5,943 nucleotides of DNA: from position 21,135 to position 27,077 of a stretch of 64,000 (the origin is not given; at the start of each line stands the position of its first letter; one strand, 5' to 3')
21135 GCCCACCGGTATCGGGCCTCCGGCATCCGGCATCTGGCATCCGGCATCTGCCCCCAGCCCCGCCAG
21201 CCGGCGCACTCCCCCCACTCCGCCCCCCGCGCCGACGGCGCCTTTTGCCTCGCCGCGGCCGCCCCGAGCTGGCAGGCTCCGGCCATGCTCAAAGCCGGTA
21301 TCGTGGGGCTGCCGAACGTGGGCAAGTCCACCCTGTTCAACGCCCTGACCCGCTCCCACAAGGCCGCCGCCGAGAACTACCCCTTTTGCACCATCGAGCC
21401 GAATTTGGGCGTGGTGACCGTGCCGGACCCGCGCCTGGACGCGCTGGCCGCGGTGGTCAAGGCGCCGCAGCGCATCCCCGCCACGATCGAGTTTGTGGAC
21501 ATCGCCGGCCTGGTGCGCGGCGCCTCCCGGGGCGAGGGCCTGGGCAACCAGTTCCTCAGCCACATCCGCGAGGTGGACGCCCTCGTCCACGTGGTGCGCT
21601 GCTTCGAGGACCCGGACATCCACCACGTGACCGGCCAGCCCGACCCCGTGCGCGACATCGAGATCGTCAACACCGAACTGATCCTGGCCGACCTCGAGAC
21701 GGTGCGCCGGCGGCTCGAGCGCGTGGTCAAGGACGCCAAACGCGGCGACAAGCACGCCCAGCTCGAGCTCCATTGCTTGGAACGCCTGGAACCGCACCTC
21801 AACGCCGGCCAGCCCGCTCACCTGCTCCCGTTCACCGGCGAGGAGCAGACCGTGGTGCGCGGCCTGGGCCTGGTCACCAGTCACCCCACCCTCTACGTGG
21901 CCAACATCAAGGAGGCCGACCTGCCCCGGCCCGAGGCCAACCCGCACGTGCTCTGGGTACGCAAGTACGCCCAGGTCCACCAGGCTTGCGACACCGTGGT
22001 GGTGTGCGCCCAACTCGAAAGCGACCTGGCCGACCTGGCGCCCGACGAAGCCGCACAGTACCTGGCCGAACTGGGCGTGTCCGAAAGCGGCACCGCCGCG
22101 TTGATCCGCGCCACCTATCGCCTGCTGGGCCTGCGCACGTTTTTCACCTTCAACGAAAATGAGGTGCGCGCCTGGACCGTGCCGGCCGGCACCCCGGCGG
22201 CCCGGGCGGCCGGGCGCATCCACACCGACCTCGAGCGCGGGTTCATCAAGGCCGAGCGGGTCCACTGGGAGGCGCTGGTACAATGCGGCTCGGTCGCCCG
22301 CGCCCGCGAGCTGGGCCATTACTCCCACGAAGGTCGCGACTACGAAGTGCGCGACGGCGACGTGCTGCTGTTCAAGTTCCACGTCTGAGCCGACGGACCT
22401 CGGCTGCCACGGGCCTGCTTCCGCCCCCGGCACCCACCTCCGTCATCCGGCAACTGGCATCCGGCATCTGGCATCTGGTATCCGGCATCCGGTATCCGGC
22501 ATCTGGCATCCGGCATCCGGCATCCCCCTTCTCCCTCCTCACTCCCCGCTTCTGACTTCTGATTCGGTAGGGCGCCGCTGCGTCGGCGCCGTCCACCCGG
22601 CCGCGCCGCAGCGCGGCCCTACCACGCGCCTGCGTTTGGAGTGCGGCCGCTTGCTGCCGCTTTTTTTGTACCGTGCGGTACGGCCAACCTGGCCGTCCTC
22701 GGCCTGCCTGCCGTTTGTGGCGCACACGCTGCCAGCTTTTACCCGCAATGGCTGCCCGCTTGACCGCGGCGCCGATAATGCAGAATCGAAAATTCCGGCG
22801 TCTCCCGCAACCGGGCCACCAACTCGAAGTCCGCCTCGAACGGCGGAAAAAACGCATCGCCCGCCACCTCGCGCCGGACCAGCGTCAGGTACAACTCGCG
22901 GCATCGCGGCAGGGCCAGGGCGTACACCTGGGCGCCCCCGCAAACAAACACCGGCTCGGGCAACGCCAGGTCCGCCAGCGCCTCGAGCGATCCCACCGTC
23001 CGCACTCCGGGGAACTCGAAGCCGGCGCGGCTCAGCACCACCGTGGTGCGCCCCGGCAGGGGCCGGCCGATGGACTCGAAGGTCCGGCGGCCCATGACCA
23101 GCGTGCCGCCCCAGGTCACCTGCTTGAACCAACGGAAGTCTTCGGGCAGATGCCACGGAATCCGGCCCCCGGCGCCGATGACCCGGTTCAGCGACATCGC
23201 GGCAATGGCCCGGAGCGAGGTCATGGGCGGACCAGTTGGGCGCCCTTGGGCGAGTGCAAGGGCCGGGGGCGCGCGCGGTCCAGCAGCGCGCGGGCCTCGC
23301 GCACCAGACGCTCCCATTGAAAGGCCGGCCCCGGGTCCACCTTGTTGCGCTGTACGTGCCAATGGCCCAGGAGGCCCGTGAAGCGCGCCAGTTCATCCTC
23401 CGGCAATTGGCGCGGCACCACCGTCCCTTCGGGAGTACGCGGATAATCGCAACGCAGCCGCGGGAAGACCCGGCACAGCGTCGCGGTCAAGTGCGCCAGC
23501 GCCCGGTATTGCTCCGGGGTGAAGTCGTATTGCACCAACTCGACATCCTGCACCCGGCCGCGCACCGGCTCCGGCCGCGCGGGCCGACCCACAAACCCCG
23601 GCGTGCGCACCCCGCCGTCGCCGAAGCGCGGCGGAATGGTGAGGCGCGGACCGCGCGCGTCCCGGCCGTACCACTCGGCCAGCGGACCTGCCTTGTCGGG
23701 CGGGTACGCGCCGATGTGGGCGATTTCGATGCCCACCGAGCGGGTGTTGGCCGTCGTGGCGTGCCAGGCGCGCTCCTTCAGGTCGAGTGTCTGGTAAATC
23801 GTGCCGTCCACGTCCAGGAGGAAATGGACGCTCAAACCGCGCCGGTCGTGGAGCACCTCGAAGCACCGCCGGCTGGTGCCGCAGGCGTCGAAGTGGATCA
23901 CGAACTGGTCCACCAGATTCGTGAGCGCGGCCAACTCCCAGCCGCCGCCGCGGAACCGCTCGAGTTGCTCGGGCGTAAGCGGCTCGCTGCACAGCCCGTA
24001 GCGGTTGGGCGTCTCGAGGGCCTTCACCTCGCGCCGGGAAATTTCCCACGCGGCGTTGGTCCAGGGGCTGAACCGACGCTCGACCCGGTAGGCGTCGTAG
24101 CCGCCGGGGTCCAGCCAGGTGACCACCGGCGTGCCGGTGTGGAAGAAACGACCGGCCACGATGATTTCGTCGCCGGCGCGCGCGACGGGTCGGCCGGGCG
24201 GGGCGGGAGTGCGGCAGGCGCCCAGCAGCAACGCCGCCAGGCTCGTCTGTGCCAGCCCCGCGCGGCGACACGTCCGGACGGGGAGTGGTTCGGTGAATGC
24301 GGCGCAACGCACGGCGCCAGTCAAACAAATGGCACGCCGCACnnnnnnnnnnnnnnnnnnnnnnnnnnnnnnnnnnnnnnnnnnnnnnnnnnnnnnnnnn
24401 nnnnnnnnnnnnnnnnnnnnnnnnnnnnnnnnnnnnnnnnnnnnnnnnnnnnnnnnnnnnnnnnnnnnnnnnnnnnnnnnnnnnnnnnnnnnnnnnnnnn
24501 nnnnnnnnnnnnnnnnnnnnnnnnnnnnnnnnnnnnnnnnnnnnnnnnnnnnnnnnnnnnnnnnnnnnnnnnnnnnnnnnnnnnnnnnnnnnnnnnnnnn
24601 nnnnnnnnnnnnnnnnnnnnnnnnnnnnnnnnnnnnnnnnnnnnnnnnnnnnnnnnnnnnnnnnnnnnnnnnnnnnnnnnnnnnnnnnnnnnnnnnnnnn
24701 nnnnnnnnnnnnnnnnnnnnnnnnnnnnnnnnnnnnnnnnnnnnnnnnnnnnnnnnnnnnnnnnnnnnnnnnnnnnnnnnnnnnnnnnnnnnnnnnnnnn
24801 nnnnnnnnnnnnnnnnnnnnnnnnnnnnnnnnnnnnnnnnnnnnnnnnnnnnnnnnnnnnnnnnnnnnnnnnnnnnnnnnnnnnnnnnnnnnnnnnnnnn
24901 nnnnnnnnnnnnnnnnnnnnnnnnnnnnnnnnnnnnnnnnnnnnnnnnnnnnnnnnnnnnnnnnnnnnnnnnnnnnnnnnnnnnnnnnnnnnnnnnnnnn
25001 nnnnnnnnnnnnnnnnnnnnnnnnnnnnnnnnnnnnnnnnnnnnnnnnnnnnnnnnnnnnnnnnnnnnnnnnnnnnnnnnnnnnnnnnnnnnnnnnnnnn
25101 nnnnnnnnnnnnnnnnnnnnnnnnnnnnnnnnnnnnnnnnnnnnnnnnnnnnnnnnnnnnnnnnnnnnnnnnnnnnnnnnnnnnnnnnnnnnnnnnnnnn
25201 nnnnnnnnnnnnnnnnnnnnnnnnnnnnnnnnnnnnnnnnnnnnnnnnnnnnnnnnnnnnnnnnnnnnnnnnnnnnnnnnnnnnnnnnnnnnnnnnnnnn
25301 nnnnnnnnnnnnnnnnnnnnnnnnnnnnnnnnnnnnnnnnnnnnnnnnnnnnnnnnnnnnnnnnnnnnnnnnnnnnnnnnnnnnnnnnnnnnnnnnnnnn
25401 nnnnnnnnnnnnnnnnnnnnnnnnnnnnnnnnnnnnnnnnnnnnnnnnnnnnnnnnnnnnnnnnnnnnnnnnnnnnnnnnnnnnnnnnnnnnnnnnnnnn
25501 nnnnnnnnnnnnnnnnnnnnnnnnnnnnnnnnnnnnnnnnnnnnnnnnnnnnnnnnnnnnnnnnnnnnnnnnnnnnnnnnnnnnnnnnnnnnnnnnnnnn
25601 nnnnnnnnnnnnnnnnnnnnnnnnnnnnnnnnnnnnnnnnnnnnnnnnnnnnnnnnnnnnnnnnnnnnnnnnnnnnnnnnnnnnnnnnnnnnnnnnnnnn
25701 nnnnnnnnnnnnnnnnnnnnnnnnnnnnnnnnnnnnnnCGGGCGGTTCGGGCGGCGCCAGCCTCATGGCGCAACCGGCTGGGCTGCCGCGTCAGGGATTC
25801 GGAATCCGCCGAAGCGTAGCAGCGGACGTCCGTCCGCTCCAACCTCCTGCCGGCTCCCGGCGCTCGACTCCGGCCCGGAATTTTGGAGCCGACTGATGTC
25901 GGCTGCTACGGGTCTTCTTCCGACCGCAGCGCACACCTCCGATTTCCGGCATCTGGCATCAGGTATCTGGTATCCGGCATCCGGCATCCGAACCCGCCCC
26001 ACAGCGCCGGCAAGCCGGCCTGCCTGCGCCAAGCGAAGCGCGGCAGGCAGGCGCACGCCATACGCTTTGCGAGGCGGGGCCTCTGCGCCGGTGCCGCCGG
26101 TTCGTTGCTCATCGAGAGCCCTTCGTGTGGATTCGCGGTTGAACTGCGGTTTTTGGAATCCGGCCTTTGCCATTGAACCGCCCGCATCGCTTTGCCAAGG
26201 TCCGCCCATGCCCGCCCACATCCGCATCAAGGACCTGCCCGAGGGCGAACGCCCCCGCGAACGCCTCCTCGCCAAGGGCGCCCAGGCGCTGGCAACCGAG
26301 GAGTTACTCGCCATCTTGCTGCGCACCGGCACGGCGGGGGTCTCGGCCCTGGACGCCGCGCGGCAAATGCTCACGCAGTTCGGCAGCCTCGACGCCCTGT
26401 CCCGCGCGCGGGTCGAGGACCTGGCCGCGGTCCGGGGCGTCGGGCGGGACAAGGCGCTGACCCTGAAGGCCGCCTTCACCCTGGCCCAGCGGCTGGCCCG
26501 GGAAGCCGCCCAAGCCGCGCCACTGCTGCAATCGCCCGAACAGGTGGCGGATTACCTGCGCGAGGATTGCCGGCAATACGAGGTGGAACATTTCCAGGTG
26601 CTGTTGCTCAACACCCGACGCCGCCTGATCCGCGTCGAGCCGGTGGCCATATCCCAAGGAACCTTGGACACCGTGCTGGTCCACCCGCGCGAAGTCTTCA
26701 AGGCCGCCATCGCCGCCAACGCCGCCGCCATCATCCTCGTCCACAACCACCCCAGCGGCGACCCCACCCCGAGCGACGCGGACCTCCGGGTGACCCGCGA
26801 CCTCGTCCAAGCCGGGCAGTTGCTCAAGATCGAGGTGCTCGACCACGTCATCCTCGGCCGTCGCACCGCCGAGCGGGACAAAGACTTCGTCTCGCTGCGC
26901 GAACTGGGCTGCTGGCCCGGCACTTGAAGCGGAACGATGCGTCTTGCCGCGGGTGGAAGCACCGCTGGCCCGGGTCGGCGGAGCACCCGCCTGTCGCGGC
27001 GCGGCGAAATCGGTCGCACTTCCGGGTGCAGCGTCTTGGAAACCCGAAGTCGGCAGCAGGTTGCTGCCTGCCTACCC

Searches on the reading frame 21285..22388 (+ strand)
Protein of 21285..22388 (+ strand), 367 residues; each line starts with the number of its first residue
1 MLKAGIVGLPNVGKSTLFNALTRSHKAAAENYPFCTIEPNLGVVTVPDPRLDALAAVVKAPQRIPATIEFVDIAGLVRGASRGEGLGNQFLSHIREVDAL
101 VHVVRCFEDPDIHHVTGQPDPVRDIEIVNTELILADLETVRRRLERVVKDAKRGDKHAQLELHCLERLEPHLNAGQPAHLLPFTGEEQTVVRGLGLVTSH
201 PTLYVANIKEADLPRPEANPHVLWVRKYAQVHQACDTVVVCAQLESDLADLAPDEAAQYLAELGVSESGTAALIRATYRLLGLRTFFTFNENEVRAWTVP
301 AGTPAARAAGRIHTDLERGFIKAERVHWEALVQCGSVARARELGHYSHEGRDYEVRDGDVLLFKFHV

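Call 52: search_protein_families(library=pfam, proteins=[window:21285-22388:+], max_evalue=0.00001)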
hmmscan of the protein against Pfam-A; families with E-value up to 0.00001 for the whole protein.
window:21285-22388:+ (367 aa): 3 families
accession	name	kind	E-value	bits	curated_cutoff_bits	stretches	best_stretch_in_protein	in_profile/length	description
PF06071.19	YchF-GTPase_C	-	6.3e-30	103.6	27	1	283-365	1-83/84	Protein of unknown function (DUF933)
PF01926.29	MMR_HSR1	-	3.8e-23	82.2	21.9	1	4-108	2-86/113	50S ribosome-binding GTPase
PF02421.24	FeoB_N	-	5e-07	29.8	27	1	5-46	4-44/156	Ferrous iron transport protein B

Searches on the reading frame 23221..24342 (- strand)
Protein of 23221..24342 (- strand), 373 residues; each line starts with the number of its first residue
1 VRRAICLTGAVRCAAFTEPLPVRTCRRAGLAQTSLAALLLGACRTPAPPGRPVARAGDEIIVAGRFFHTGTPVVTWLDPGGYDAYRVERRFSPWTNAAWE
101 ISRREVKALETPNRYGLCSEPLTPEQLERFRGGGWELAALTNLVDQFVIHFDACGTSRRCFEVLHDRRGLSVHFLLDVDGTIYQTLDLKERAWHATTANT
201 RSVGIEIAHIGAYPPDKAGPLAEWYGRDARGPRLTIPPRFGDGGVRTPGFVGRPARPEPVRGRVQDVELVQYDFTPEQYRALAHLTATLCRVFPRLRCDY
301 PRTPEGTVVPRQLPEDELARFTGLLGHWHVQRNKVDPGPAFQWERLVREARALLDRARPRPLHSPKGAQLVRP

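Call 52: search_protein_families(library=pfam, proteins=[window:23221-24342:-], max_evalue=0.00001)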
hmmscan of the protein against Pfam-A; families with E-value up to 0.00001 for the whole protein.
window:23221-24342:- (373 aa): 1 family
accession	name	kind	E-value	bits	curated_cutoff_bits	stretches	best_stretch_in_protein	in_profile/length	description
PF01510.30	Amidase_2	-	3.7e-20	73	26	1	144-339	5-131/131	N-acetylmuramoyl-L-alanine amidase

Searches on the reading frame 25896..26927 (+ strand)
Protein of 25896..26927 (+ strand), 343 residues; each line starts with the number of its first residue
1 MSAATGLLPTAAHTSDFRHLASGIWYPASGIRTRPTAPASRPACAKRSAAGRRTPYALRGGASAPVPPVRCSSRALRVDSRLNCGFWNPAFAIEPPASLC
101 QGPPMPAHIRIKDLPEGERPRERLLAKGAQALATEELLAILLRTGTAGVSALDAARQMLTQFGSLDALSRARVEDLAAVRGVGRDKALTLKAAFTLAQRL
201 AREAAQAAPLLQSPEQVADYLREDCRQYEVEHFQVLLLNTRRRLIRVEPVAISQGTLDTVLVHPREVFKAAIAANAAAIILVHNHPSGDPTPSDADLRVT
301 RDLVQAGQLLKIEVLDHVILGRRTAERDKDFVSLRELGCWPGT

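Call 52: search_protein_families(library=pfam, proteins=[window:25896-26927:+], max_evalue=0.00001)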
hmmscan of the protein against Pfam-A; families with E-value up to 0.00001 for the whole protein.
window:25896-26927:+ (343 aa): 3 families
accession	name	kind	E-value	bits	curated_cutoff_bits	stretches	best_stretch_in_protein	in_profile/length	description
PF04002.20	RadC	-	2.3e-41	141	22.1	1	212-337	2-119/121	RadC-like JAB domain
PF20582.4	UPF0758_N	-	2.5e-26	92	27.1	1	111-187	1-76/77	UPF0758 N-terminal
PF12826.13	HHH_2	-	2.8e-06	27.8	27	1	154-192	15-53/64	Helix-hairpin-helix motif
